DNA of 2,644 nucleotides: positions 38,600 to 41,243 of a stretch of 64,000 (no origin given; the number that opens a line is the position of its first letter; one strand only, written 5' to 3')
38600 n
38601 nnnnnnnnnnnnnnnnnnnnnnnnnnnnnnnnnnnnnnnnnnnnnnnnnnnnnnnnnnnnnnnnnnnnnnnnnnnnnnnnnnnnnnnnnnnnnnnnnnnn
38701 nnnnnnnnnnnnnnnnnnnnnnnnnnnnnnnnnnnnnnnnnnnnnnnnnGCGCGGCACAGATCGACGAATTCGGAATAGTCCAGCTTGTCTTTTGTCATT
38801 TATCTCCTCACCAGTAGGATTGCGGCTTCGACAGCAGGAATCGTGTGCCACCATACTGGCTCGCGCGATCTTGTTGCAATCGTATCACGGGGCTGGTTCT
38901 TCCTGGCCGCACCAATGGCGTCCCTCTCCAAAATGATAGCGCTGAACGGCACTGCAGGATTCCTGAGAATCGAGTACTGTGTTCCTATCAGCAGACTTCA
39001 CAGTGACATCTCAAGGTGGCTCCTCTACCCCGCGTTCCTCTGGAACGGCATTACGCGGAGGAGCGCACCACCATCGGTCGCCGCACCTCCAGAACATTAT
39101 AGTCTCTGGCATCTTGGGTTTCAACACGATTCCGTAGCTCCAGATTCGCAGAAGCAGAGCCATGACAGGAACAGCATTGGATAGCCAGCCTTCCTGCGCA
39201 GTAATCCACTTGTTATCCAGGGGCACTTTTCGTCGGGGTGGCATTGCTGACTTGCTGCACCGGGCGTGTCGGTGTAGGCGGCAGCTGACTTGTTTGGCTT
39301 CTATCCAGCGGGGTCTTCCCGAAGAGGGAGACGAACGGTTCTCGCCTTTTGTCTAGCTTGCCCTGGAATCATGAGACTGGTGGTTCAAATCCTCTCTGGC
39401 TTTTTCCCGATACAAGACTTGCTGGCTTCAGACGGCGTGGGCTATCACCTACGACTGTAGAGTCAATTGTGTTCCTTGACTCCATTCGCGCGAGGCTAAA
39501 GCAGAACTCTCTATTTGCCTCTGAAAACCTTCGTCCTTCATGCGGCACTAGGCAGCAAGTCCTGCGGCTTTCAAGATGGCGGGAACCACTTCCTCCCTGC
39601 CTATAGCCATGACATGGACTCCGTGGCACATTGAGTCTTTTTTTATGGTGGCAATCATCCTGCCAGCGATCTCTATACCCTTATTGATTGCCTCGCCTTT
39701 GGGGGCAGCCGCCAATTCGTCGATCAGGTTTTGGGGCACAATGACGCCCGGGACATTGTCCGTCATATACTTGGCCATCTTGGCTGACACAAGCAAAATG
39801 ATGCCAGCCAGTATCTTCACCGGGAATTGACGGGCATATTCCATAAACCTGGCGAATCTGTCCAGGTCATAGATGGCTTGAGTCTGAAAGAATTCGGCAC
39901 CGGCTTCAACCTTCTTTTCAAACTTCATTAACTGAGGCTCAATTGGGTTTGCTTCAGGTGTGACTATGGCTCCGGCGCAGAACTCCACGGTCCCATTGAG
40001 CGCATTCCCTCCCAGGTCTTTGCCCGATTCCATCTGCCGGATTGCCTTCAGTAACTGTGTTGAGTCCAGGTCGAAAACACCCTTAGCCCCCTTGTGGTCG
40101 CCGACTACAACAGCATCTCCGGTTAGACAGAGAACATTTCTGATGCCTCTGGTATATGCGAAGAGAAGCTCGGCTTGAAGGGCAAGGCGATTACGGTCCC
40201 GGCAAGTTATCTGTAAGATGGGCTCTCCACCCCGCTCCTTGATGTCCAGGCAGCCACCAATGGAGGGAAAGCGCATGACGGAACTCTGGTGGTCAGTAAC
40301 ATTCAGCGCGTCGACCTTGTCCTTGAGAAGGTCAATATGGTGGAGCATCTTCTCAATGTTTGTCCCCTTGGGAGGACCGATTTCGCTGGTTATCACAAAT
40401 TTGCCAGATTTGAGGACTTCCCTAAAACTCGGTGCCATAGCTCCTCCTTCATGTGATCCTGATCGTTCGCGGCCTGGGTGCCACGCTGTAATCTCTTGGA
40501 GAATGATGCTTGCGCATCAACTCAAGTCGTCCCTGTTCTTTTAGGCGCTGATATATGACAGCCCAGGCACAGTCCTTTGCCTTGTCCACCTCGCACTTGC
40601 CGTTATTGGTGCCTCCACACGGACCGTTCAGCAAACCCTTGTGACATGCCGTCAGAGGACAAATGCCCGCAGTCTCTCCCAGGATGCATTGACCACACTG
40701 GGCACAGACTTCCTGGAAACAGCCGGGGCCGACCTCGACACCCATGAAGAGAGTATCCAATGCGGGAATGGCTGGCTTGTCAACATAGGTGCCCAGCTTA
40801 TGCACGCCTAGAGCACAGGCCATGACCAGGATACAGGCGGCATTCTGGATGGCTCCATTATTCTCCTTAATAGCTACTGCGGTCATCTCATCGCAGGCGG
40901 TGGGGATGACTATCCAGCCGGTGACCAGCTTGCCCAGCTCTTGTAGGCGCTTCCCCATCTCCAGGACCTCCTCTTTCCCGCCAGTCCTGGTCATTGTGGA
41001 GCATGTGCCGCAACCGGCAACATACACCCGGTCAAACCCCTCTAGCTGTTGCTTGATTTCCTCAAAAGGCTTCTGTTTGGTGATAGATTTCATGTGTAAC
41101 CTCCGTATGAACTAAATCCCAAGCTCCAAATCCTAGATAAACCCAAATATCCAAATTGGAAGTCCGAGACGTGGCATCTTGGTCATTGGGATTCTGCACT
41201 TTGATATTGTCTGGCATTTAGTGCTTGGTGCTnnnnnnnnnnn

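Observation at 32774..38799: Folate-dependent histidine utilisation operon (hutH, formimidoyltransferase, cyclodeaminase, hutU, hutI) with no hutG, on the same strand as metVF, which lies upstream of hutH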

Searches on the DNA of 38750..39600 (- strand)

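Call 63: search_rna_families(source=window, start=38750, end=39600, threshold=evalue, max_evalue=5)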
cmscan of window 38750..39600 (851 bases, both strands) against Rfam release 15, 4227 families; matches with E-value up to 5: 1.
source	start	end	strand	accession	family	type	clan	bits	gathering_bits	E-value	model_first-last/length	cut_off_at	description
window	39309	39325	+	RF01111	SBWMV2_UPD-PKk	Cis-reg;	-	18.4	35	1.2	1-21/21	no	Pseudoknot of upstream pseudoknot domain (UPD) of the 3'UTR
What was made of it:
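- On Known cis-regulatory RNA families (Rfam): In E-value mode there was only one chance-level hit, E = 1.2 (call 63).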

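Call 64: build_rna_model(alignment_id=A4)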
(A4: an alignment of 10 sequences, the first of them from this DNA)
Model R1 built from alignment A4 (10 sequences, 97 columns); structure: RNAalifold consensus.
model positions 96; base pairs 16; branch points 1; effective number of sequences 1.61; information 0.595 bits per position. Calibrated on 0.2 Mb of random sequence (short: E-values are rough).
structure used (alignment columns):
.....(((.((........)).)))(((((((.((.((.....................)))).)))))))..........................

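Call 65: search_with_rna_model(model_id=R1, sources=[window, L002, L003, L004, L005, L006, L007, L008, L009, L010, L011, L012, L013, L016, L017, L018, L022, L025, L029, L040, L042, L046, L047, L048, L050, L051, L053, L060, L062, L066, L074, L078, L079, L082, L087, L109, L129, L131, L140, L142, L148, L153, L160, L161, L162, L163, L164], max_evalue=1)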
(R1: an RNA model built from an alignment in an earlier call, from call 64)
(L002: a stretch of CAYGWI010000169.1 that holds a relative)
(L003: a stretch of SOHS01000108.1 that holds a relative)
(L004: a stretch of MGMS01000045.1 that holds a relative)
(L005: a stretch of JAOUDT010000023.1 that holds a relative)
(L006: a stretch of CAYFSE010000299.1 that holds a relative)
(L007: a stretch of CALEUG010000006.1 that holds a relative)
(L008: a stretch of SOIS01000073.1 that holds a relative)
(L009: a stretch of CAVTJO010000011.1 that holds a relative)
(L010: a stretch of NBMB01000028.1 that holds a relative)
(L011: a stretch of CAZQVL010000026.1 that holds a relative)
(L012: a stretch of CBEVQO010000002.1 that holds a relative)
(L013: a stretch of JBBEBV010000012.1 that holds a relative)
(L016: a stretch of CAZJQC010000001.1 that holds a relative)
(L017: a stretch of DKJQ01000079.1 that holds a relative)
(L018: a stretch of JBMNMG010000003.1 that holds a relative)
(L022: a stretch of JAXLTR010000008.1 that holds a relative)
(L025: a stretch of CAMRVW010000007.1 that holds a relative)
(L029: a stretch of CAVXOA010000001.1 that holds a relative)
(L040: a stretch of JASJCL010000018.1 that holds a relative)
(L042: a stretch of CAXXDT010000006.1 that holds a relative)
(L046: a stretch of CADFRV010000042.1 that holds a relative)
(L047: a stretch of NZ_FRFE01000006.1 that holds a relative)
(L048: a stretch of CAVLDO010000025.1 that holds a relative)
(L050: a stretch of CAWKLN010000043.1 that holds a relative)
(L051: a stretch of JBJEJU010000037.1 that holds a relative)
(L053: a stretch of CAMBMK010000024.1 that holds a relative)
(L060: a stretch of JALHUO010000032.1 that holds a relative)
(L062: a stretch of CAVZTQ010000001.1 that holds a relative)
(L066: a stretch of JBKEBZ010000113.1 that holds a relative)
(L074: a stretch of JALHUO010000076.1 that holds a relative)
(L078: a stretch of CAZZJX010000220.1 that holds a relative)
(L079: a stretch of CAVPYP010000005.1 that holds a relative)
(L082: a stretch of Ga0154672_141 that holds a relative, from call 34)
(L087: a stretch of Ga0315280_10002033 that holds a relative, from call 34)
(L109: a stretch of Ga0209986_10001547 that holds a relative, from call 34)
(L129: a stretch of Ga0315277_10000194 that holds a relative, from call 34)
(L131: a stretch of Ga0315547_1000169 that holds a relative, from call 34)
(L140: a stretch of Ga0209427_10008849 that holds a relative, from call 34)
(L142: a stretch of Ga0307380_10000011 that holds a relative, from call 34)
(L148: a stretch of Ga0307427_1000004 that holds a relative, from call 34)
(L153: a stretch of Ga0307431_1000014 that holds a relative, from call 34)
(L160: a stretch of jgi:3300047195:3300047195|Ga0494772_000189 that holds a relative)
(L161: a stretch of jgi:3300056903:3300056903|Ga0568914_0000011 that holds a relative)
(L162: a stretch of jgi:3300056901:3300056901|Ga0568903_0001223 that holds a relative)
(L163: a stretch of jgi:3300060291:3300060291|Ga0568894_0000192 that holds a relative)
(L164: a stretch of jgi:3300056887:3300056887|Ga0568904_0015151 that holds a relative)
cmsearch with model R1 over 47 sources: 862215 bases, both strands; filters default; matches with E-value up to 1: 13.
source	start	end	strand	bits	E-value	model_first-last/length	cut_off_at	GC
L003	139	234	+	122.2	2.5e-29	1-96/96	no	0.48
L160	9714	9809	+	115.1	2e-27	1-96/96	no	0.51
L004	8035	8130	+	114.3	3.2e-27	1-96/96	no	0.49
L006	8065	8160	+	111.4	1.9e-26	1-96/96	no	0.49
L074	4711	4806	+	111.1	2.2e-26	1-96/96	no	0.54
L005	1294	1389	+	108.6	1.1e-25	1-96/96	no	0.47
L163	9539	9634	+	104.6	1.3e-24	1-96/96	no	0.55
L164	3348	3443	+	104.6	1.3e-24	1-96/96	no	0.55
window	38994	39089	-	99.9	2.2e-23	1-96/96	no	0.62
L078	1343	1433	+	89.8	1.1e-20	1-96/96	no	0.48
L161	9821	9904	+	67.5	9.4e-15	1-96/96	no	0.55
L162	9821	9904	+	67.5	9.4e-15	1-96/96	no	0.55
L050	4608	4670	-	16.8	0.32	1-96/96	no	0.67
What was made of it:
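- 38800..39089 (-): about 290-nt 5' leader of hutH: conserved 5' and 3' blocks around a variable middle. Covariance model R1 finds it only upstream of hutH in this clade (call 65).
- Tried and rejected: Covariance model R1 found no further copies in the window, in distant hut loci or in metF loci (call 65), so there is no sign of a regulon.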

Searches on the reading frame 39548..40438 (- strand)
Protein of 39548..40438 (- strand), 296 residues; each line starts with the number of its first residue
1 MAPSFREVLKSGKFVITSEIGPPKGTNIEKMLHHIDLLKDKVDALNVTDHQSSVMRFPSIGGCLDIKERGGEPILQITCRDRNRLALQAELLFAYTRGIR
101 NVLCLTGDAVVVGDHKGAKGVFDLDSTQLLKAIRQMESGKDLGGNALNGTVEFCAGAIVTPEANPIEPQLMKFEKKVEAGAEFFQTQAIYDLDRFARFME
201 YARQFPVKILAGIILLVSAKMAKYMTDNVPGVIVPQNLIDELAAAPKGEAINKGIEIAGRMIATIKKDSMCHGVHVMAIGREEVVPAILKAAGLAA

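Call 3: search_protein_families(library=pfam, proteins=[window:39548-40438:-])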
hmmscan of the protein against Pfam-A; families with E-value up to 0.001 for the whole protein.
window:39548-40438:- (296 aa): 1 family
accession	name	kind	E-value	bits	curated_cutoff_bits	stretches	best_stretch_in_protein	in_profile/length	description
PF02219.23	MTHFR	-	2.9e-41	142.2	24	1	5-293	2-287/287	Methylenetetrahydrofolate reductase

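Call 10: search_protein_families(library=ncbifam, proteins=[window:39548-40438:-])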
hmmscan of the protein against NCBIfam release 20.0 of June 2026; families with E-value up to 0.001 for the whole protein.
window:39548-40438:- (296 aa): 4 families
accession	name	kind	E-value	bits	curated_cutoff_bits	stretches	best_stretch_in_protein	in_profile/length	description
NF006396.0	PRK08645.1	equivalog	6.4e-68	229.3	453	1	4-278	313-587/611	bifunctional homocysteine S-methyltransferase/methylenetetrahydrofolate reductase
TIGR00676.1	fadh2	equivalog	1.5e-22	80.2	293.7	1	19-291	4-273/275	methylenetetrahydrofolate reductase [NAD(P)H]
TIGR00677.1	fadh2_euk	equivalog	1.2e-16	60.8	310.05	1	72-294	61-277/281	methylenetetrahydrofolate reductase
NF006950.0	PRK09432.1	equivalog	1.6e-12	47.3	382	1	13-293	22-291/296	methylenetetrahydrofolate reductase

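Call 34: find_related_loci(query=window:39548-40438:-, collection=metagenome_contigs, flank=10000)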
Query window:39548-40438:- (296 aa) in metagenome_contigs; peptide patterns used: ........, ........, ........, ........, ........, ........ (x = any residue, [..] = any of these).
494 stretches matched a pattern; 265 encode a relative of the query (tblastn E <= 1e-3); the best 80 are kept; 80 distinct loci.
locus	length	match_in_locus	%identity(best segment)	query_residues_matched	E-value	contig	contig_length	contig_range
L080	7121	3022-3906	94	1-295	0e+0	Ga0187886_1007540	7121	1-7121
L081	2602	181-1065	94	1-295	0e+0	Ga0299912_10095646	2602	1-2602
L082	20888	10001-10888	94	1-296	0e+0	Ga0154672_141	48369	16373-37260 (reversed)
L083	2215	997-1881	94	1-295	0e+0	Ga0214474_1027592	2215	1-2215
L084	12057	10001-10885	94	1-295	0e+0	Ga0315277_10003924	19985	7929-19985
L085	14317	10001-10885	94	1-295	0e+0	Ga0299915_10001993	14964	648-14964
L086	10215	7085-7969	94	1-295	0e+0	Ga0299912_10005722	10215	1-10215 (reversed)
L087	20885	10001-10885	94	1-295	0e+0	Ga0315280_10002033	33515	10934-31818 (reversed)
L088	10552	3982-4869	93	1-296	0e+0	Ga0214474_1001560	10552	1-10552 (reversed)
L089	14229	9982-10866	93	1-295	0e+0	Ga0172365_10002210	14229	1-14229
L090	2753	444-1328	93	1-295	0e+0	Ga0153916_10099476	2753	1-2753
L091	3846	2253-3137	93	1-295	0e+0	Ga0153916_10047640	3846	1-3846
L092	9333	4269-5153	93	1-295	0e+0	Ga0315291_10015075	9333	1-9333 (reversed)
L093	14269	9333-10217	93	1-295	0e+0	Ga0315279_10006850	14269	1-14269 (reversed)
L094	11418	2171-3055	92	1-295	0e+0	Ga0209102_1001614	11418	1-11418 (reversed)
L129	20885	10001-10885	94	1-295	0e+0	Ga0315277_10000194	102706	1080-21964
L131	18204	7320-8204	91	1-295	0e+0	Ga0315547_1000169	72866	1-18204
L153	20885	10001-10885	90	1-295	7e-180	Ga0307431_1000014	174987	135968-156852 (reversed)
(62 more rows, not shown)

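Call 48: search_protein_families(library=pfam, max_evalue=0.00001, proteins=[L153:11029-11790:-, L153:12022-12708:-, L153:13643-14326:+, L153:15203-19186:+, L131:9262-10245:-, L131:11814-12833:+, L131:12830-13600:+, L131:14469-15434:+, L129:11838-12851:-, L129:11034-11543:-])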
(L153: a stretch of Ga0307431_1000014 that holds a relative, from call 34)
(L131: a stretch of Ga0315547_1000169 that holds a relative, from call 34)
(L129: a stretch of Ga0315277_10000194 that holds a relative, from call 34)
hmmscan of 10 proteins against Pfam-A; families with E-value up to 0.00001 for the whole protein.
L153:11029-11790:- (253 aa): 0 families

L153:12022-12708:- (228 aa): 0 families

L153:13643-14326:+ (227 aa): 10 families
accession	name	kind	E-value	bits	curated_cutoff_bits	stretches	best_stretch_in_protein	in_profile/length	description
PF08241.18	Methyltransf_11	-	9.2e-24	84.3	21.2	1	54-145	1-90/95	Methyltransferase domain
PF13649.12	Methyltransf_25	-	3e-23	82.8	27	1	53-145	1-96/97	Methyltransferase domain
PF13847.12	Methyltransf_31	-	1.1e-20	74.3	27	1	50-156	4-117/145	Methyltransferase domain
PF08242.18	Methyltransf_12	-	5.5e-16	59.5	30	1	54-145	1-95/98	Methyltransferase domain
PF01209.24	Ubie_methyltran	-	3.5e-12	46.6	20.1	1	39-147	38-148/233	ubiE/COQ5 methyltransferase family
PF13489.12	Methyltransf_23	-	1.1e-08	35.5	27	1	50-146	23-112/164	Methyltransferase domain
PF05175.20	MTS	-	1.7e-08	34.7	23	1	49-121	31-104/170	Methyltransferase small domain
PF24675.1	NpmA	-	1.2e-06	28.4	60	1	50-111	24-91/214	16S rRNA (adenine(1408)-N(1))-methyltransferase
PF13679.12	Methyltransf_32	-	3.1e-06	27.7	27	1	40-106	16-87/143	Methyltransferase domain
PF05148.21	Methyltransf_8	-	8.4e-06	26.2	27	0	25-173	48-178/219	Hypothetical methyltransferase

L153:15203-19186:+ (1327 aa): 8 families
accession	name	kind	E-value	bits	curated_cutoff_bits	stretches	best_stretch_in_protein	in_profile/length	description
PF03632.21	Glyco_hydro_65m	-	1.8e-129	432.4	27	1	850-1244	2-370/371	Glycosyl hydrolase family 65 central catalytic domain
PF03636.21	Glyco_hydro_65N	-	2e-74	250.7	26.6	1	540-795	2-233/233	Glycosyl hydrolase family 65, N-terminal domain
PF02358.22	Trehalose_PPase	-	4.2e-57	193.4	27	1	292-513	1-234/235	Trehalose-phosphatase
PF00702.32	Hydrolase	-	1.4e-30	107.6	26.4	1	15-217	1-189/191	haloacid dehalogenase-like hydrolase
PF13419.12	HAD_2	-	1.3e-20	74.6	23.8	1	18-221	1-174/178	Haloacid dehalogenase-like hydrolase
PF03633.20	Glyco_hydro_65C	-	5.9e-09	36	22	1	1255-1314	2-59/62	Glycosyl hydrolase family 65, C-terminal domain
PF08282.18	Hydrolase_3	-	4.8e-08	33.5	20.9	0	291-343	1-49/255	haloacid dehalogenase-like hydrolase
PF13242.12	Hydrolase_like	-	2.2e-07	31.1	22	0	181-249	3-74/75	HAD-hyrolase-like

L131:9262-10245:- (327 aa): 0 families

L131:11814-12833:+ (339 aa): 4 families
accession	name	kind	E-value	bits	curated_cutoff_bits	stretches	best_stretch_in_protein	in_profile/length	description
PF00005.33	ABC_tran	-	8.3e-32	111.1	25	1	21-163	2-136/137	ABC transporter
PF13732.12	DrrA1-3_C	-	2.1e-12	48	27.4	1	218-314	1-81/81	ATP-binding protein DrrA1-3-like, C-terminal domain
PF13304.12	AAA_21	-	2.9e-10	41.2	27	0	135-194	237-298/304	AAA domain, putative AbiEii toxin, Type IV TA system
PF13175.12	AAA_15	-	1e-07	32.3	32.1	0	153-194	328-369/374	AAA ATPase domain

L131:12830-13600:+ (256 aa): 2 families
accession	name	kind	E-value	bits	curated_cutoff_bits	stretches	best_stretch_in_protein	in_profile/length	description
PF01061.29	ABC2_membrane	-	2.8e-27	96.1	26.9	1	12-219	7-209/211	ABC-2 type transporter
PF12698.13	ABC2_membrane_3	-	3.7e-11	43.2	31.6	1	52-248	154-346/347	ABC-2 family transporter protein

L131:14469-15434:+ (321 aa): 0 families

L129:11838-12851:- (337 aa): 1 family
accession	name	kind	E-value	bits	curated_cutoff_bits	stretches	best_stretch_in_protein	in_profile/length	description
PF07581.17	Glug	-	5.5e-14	52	20.5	0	179-200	5-28/28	The GLUG motif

L129:11034-11543:- (169 aa): 0 families
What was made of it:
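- On tRNA-targeted genomic island: No integrase domain in the ORFs scanned from inserts of L129, L131 and L153 (call 48).
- No integrase was found in the inserted segment or in the inserts of relatives that were scanned (calls 3, 48), so the insertion mechanism is inferred only from the tRNA-half duplication.
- Tried and rejected: An integrase search in the inserted segment and in inserts of relatives found none (calls 3, 48).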

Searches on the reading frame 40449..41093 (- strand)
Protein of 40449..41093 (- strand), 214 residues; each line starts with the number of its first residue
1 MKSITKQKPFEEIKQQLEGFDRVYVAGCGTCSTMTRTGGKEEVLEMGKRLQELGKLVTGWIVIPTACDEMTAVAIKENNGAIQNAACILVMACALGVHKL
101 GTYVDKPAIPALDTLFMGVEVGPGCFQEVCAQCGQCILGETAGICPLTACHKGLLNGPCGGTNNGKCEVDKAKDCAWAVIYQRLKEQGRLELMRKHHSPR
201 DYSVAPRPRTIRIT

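Call 3: search_protein_families(library=pfam, proteins=[window:40449-41093:-])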
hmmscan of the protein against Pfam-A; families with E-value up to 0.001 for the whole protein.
window:40449-41093:- (214 aa): 1 family
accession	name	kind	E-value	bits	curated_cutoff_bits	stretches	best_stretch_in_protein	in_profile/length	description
PF12225.13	DUF5981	-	8e-35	118.8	23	1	109-203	1-95/95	Methylene-tetrahydrofolate reductase C terminal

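Call 10: search_protein_families(library=ncbifam, proteins=[window:40449-41093:-])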
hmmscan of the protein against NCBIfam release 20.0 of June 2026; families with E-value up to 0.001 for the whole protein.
window:40449-41093:- (214 aa): 0 families
